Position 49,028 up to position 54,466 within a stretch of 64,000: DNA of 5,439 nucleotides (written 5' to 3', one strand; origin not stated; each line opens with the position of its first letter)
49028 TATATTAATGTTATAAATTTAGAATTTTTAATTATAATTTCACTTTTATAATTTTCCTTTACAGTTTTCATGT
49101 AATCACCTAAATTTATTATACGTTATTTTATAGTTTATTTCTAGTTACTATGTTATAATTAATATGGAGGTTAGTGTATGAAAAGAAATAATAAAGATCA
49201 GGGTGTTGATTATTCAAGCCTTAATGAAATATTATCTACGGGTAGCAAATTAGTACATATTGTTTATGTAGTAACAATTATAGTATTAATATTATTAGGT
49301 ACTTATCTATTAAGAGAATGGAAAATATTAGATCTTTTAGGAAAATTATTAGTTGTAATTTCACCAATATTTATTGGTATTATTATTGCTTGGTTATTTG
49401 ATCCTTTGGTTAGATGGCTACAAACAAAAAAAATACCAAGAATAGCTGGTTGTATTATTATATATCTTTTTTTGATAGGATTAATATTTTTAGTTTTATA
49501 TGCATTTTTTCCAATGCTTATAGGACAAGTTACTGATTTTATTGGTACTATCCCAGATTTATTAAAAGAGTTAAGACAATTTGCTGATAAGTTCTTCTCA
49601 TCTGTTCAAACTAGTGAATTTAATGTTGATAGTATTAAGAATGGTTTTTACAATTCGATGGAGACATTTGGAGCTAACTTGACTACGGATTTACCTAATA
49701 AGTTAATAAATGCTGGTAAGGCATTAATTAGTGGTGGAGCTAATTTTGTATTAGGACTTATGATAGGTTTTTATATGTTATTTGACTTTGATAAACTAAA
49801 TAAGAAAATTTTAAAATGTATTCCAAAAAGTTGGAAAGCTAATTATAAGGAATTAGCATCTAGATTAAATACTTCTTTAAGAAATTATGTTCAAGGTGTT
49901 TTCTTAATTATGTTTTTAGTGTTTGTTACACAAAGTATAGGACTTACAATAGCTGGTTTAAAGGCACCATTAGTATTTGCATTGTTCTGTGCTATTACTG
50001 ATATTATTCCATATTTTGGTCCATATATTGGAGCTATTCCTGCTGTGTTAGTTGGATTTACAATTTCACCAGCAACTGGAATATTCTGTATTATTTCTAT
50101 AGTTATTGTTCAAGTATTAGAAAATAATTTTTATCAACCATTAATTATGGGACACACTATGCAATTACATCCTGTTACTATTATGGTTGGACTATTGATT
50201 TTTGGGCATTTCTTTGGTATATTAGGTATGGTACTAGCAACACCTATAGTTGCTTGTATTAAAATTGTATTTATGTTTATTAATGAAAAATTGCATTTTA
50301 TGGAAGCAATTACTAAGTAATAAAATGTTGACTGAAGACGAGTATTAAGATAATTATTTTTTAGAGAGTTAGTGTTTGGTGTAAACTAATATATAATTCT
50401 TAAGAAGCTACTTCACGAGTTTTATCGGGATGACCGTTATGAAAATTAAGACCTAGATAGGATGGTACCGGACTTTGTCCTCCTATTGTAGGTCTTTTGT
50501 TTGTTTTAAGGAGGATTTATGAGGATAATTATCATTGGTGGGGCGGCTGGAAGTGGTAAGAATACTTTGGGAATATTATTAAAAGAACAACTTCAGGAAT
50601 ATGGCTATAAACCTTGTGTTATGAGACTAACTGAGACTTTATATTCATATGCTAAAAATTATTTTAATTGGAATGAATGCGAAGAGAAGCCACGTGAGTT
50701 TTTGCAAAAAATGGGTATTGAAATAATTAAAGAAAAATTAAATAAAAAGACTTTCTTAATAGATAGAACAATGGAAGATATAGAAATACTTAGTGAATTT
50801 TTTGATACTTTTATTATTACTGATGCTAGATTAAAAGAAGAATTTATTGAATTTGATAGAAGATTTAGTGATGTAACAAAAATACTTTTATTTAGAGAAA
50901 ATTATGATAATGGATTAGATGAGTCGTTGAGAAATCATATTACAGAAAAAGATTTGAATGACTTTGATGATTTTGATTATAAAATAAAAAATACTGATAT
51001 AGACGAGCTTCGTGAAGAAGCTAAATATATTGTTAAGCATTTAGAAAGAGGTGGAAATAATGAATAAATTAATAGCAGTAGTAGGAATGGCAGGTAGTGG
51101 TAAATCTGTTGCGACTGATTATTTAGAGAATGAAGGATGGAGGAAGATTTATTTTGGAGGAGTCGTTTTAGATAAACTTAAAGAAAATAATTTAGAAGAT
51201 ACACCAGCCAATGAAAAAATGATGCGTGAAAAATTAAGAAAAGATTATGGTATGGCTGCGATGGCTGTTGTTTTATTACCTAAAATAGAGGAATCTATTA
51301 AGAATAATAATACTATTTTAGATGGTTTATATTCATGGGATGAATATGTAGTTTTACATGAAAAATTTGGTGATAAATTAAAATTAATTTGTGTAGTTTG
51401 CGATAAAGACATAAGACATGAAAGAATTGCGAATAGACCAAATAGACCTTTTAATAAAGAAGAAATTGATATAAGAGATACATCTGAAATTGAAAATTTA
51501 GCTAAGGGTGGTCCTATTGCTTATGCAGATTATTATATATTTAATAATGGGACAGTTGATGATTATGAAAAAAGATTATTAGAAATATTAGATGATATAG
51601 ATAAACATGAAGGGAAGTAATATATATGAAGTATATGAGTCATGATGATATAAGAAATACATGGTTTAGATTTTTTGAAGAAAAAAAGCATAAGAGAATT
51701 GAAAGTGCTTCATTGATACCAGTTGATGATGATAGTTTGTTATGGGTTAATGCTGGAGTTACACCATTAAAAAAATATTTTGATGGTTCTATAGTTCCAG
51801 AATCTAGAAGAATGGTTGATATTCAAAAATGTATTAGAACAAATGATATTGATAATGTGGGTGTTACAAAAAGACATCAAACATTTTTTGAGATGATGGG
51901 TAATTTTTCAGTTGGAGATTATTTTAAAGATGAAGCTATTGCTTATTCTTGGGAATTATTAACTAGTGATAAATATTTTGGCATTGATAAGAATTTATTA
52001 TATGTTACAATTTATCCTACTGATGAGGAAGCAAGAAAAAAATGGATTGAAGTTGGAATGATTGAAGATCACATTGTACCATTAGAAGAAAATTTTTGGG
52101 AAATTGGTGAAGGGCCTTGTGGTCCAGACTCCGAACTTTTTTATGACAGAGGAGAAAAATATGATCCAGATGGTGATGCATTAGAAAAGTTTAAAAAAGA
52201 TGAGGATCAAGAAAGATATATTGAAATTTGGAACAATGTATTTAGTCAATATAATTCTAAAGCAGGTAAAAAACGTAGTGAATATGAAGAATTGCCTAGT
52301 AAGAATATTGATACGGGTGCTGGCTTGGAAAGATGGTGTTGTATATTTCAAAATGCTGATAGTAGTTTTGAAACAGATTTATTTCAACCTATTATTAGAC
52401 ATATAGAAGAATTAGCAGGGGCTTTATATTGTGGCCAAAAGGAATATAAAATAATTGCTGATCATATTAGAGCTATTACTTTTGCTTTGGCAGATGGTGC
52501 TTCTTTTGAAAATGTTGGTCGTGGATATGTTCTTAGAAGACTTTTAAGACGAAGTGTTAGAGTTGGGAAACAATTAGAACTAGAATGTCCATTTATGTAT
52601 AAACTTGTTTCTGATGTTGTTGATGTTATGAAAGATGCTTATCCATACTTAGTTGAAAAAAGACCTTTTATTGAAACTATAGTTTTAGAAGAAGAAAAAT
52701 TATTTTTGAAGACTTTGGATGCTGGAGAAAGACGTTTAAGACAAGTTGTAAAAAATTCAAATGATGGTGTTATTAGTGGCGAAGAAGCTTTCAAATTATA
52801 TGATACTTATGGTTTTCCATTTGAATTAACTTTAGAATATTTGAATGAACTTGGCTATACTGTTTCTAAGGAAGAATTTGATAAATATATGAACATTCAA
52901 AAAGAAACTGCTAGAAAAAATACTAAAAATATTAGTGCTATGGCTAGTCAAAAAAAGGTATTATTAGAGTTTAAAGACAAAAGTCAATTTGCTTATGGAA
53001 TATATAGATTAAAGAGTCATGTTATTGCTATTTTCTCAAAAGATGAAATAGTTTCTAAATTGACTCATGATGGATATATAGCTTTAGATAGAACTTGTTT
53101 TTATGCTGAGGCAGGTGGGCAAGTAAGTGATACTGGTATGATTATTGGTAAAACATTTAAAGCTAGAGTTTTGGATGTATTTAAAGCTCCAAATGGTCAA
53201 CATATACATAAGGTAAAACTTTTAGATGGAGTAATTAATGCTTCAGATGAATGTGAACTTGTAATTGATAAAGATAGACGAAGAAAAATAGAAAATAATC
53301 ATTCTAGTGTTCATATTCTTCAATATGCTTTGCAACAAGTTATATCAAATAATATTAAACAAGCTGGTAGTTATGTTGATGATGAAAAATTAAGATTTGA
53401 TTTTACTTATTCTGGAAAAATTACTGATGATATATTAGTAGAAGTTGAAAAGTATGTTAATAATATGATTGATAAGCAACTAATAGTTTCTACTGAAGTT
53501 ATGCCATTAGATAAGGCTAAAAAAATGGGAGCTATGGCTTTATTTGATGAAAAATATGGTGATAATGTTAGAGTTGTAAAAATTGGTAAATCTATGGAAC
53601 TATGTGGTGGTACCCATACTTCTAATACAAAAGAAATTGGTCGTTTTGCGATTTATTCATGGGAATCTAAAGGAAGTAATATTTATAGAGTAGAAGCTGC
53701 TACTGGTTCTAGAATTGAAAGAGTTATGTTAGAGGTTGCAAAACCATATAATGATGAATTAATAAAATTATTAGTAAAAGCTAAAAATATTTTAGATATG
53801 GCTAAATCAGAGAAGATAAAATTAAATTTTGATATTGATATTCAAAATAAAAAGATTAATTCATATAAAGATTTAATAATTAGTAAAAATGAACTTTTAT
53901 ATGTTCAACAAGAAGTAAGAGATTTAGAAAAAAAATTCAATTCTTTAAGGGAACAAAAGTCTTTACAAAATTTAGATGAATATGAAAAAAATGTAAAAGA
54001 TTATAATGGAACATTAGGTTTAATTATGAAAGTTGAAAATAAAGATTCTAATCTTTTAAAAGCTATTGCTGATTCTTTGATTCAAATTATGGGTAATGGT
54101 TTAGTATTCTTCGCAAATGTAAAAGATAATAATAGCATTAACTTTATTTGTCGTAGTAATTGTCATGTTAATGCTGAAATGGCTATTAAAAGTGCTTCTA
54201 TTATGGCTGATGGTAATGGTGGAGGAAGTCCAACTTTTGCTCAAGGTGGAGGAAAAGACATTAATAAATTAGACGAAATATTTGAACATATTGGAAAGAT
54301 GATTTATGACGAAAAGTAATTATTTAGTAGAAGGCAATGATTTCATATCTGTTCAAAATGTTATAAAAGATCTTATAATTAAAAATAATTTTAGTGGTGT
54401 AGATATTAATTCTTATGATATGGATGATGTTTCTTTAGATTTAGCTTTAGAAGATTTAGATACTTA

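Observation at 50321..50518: T-box-like antiterminator embedded in a terminator-shaped hairpin upstream of a dNMP-kinase/alaS/holA operon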

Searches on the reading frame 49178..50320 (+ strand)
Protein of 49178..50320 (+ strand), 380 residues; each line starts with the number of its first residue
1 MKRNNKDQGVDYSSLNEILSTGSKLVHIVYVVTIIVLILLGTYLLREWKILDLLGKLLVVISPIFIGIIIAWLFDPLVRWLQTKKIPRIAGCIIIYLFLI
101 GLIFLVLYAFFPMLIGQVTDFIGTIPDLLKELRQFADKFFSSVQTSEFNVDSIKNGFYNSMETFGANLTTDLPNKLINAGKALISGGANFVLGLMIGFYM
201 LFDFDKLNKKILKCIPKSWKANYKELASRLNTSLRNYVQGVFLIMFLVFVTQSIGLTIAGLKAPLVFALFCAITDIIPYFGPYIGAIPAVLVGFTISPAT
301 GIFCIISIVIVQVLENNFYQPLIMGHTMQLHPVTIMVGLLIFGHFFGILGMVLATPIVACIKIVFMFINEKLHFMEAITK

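Call 9: search_protein_families(library=pfam, proteins=[window:49178-50320:+])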
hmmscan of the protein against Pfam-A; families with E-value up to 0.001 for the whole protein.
window:49178-50320:+ (380 aa): 1 family
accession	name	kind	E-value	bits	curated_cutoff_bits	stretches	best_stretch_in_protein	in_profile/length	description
PF01594.21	AI-2E_transport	-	3.1e-67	227.5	34.3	1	33-365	3-323/327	AI-2E family transporter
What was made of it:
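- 49178..50320 (+): Upstream AI-2E family transporter gene. Its stop codon (50318-50320) abuts the 5' end of the leader. It is the probable source of transcripts entering the T-box. Pfam PF01594, E=3e-67 (call 9).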

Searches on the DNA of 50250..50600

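Call 4: search_rna_families(source=window, start=50250, end=50600, threshold=evalue, max_evalue=10, show_alignments=5)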
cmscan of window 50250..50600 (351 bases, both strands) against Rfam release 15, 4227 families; matches with E-value up to 10: 2.
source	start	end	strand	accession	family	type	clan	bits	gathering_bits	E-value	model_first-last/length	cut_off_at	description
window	50319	50487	+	RF00230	T-box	Cis-reg; leader;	-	80.3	93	5e-18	1-219/219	no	T-box leader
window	50383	50510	-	RF00557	L10_leader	Cis-reg; leader;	-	25.1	44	0.032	1-138/138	no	Ribosomal protein L10 leader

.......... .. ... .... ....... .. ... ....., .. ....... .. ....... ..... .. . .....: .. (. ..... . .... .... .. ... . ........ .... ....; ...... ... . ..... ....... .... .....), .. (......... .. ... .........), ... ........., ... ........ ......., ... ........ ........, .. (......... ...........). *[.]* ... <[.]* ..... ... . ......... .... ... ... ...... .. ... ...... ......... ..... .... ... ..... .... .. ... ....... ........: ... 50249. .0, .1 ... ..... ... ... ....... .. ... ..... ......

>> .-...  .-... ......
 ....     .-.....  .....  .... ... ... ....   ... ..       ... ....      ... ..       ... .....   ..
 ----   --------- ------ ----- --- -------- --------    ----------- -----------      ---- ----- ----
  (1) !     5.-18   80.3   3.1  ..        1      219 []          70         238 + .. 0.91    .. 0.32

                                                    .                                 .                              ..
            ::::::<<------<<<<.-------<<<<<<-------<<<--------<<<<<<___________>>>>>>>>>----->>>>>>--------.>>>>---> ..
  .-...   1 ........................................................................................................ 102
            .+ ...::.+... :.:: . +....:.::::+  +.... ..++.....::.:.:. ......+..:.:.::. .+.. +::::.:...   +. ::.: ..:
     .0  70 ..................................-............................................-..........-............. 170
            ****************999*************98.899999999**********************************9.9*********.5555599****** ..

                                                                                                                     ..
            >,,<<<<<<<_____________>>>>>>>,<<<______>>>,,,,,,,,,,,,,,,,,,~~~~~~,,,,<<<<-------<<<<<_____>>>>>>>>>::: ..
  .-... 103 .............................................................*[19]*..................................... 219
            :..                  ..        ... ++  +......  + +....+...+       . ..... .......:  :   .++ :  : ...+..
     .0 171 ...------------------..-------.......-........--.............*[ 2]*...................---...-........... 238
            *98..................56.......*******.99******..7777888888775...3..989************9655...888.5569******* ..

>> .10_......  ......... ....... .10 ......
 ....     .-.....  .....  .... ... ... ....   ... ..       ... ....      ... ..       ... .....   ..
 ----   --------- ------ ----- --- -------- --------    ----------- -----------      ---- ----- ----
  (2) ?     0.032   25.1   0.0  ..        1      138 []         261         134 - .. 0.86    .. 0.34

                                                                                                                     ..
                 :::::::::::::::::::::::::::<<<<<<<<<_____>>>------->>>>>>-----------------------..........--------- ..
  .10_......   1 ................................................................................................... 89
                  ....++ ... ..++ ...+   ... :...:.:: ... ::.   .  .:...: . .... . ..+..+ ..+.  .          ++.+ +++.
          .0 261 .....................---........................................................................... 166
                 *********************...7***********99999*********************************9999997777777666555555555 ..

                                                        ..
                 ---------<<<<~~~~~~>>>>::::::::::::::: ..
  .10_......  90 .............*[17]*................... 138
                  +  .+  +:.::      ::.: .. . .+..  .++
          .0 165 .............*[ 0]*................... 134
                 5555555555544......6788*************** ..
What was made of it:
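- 50426..50439 (+): Stem IIA-like hairpin (CGG..CCG, 50426-50436) and the F-box CCGUUA (50434-50439). There is no Stem II between Stem I and this hairpin, only 5 nt. Rfam alignment (call 4).
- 50448..50455 (+): 5' arm of the outer helix P0 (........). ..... aligns with the conserved RRRNG purine string that normally precedes Stem III. No Stem III hairpin follows it. Rfam aligns AAGAC to model AAGuG, with 2 nt where the model has a 19-nt insert (call 4).
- On T-box leader (RF00230): Only 2 nt stand where the model has a 19-nt insert (call 4). The model consensus there is G.U (call 4).
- Rfam aligns AAGAC to the model's AAGuG, and AG to AA, with 2 nt in place of the Stem III insert (call 4). Stem III is missing, so some replacement is plausible (call 4).
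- Tried and rejected: The L10_leader hit on the minus strand (25 bits, E=0.03, gathering score 44) is treated as chance (call 4).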

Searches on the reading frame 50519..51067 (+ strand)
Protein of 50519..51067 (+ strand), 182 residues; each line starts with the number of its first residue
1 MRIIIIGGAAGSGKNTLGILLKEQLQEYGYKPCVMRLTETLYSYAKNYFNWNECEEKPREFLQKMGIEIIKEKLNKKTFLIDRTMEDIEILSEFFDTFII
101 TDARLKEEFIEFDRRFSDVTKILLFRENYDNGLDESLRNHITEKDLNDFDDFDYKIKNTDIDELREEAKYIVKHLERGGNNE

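Call 9: search_protein_families(library=pfam, proteins=[window:50519-51067:+])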
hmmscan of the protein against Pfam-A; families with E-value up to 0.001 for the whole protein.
window:50519-51067:+ (182 aa): 1 family
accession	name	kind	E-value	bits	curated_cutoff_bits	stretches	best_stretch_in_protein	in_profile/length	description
PF21448.3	DNMK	-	7.7e-05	22.8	27.1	1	58-163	130-228/232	Deoxynucleotide monophosphate kinase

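Call 11: find_homologous_proteins(query=window:50519-51064:+)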
Query window:50519-51064:+ (182 aa): 646 proteins with E <= 0.001 among 746 candidates; the best 120 are listed.
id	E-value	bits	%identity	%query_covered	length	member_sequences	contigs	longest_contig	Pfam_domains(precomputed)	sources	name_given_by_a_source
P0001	1.3e-114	398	100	100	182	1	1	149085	-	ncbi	-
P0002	3.1e-68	247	66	100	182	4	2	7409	PF21448.4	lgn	-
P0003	2.3e-67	244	64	100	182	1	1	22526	PF21448.4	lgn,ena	-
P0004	6.7e-67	243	66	97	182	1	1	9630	PF21448.4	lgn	-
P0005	1.0e-66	242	65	100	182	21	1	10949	PF21448.4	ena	-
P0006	1.6e-66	242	64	100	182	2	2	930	PF21448.4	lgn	-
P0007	1.9e-66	241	64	100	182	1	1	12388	PF21448.4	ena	-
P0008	2.7e-66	241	67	95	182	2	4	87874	PF21448.4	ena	-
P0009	2.8e-66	241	67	97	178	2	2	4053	PF21448.4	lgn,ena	-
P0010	2.8e-66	241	64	100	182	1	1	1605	PF21448.4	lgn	-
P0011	2.8e-66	241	66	95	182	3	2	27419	PF21448.4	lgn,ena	-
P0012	5.6e-66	240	65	97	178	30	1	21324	PF21448.4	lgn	-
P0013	9.0e-66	239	63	100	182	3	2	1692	PF21448.4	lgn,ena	-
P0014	9.8e-66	239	63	100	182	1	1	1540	PF21448.4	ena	-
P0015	9.9e-66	239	67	97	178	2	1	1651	PF21448.4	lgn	-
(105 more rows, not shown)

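Call 29: search_protein_families(library=ncbifam, proteins=[window:50519-51067:+], max_evalue=0.01)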
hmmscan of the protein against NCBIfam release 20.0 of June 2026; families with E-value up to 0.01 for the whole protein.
window:50519-51067:+ (182 aa): 0 families

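Call 46: search_solved_structures(query=window:50519-51064:+, max_evalue=1)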
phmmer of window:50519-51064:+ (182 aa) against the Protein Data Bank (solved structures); distinct sequences matched with E-value up to 1: 8.
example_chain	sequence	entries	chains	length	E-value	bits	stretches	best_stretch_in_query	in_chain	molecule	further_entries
6een_A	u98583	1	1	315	6.4e-05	26.3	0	5-46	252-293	Designer Pentatricopeptide Protein dPPR10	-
6een_C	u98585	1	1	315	0.00035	23.9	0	5-46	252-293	Designer Pentatricopeptide Protein dPPR10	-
6een_D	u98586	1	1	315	0.0017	21.6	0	5-41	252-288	Designer Pentatricopeptide Protein dPPR10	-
6c2u_A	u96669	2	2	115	0.009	19.3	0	3-51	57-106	phosphate-loop protein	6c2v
6een_B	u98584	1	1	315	0.0091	19.3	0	5-41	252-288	Designer Pentatricopeptide Protein dPPR10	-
1rz3_A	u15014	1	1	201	0.02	18.2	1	4-53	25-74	hypothetical protein RBSTP0775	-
4ozs_A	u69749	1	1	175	0.75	13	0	5-41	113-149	Alpha solenoid protein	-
2o5r_A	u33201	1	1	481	0.88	12.8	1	53-96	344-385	Glutamyl-tRNA synthetase 1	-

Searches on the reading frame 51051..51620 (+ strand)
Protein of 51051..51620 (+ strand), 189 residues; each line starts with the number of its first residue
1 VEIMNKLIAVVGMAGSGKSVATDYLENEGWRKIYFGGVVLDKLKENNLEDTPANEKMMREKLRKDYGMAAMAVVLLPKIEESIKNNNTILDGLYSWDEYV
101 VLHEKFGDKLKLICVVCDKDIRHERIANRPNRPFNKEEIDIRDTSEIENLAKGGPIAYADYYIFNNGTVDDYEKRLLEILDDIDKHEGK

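Call 9: search_protein_families(library=pfam, proteins=[window:51051-51620:+])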
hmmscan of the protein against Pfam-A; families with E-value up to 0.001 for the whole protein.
window:51051-51620:+ (189 aa): 2 families
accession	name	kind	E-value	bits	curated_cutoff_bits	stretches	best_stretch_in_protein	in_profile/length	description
PF13238.12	AAA_18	-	2e-12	48.1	29.4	1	8-136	1-118/128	AAA domain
PF13207.12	AAA_17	-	3.4e-06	27.8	27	1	11-133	1-126/136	AAA domain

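Call 29: search_protein_families(library=ncbifam, proteins=[window:51051-51620:+], max_evalue=0.01)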
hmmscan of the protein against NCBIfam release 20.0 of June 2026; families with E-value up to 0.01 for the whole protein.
window:51051-51620:+ (189 aa): 5 families
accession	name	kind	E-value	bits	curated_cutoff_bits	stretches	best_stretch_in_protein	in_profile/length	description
NF006226.0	PRK08356.1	equivalog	7.2e-08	32.4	189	1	2-183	2-193/195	hypothetical protein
NF041025.1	antiphage_deaminase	equivalog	5e-05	22.3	400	1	58-180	71-206/437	anti-phage dCTP deaminase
TIGR00152.1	TIGR00152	equivalog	0.00038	20.4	65.55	0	7-31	1-25/188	dephospho-CoA kinase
NF003828.1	PRK05416.1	equivalog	0.0045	16.5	244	1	8-33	2-27/278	RNase adapter RapZ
TIGR02322.1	phosphon_PhnN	equivalog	0.0072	16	156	0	103-181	106-177/179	phosphonate metabolism protein/1,5-bisphosphokinase (PRPP-forming) PhnN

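Call 47: search_solved_structures(query=window:51051-51617:+, max_evalue=1)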
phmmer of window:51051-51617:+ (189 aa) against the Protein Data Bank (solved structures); distinct sequences matched with E-value up to 1: 4.
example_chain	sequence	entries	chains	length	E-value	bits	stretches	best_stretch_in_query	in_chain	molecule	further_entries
3lw7_A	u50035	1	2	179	5e-13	52.1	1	6-183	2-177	Adenylate kinase related protein (AdkA-like)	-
3h0k_A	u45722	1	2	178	6.3e-13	51.8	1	6-183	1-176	UPF0200 protein SSO1041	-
1kht_A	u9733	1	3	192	0.038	16.7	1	4-78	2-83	adenylate kinase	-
4pl0_A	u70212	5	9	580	0.5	13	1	5-57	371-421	Microcin-J25 export ATP-binding/permease protein McjD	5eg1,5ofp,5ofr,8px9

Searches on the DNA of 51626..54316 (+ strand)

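Call 53: search_rna_families(sources=[L001, L002, L005, L009, L014, L016, L018, L023, L031, L033, L058, L060, L065, L069], threshold=gathering)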
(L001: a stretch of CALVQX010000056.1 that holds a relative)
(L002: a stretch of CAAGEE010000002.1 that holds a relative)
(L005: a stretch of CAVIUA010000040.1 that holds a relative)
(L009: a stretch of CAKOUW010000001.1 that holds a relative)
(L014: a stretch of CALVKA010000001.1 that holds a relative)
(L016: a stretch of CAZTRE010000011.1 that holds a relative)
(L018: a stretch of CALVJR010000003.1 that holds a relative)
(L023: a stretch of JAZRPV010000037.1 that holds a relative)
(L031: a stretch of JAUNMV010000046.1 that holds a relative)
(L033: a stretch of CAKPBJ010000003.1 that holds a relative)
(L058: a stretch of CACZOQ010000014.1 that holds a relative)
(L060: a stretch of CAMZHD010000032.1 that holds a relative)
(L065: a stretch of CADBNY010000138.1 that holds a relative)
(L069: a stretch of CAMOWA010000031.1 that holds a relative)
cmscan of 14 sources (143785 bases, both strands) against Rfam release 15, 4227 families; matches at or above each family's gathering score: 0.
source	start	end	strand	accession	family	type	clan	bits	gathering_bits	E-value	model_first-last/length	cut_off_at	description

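Call 54: search_rna_families(sources=[L014, L016, L031, L058, L060, L065], threshold=evalue, max_evalue=0.001)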
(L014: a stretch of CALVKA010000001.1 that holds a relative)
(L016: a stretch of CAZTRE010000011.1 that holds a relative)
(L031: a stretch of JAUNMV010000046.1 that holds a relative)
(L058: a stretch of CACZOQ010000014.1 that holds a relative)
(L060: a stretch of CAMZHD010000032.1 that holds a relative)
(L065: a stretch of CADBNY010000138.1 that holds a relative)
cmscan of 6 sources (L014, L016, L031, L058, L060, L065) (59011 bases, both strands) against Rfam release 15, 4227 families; matches with E-value up to 0.001: 6.
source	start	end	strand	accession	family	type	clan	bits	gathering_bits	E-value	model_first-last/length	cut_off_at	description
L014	2680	2851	+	RF00230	T-box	Cis-reg; leader;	-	90.5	93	1.9e-18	1-219/219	no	T-box leader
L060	2698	2865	+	RF00230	T-box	Cis-reg; leader;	-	89.4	93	3.8e-18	1-219/219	no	T-box leader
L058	1980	2147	+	RF00230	T-box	Cis-reg; leader;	-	85.2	93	4.5e-17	1-219/219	no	T-box leader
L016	2685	2855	+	RF00230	T-box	Cis-reg; leader;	-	83.2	93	1.5e-16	1-219/219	no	T-box leader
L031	2706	2875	+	RF00230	T-box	Cis-reg; leader;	-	80.6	93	6.9e-16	1-219/219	no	T-box leader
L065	2699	2866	+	RF00230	T-box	Cis-reg; leader;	-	79.2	93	1.6e-15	1-219/219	no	T-box leader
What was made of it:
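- On T-box leader (RF00230): Six related leaders score 79.2-90.5 bits (call 54), and 0 of 14 loci pass the gathering score (call 53).
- Six related leaders score 79-90 bits with E<=1.6e-15 (call 54).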
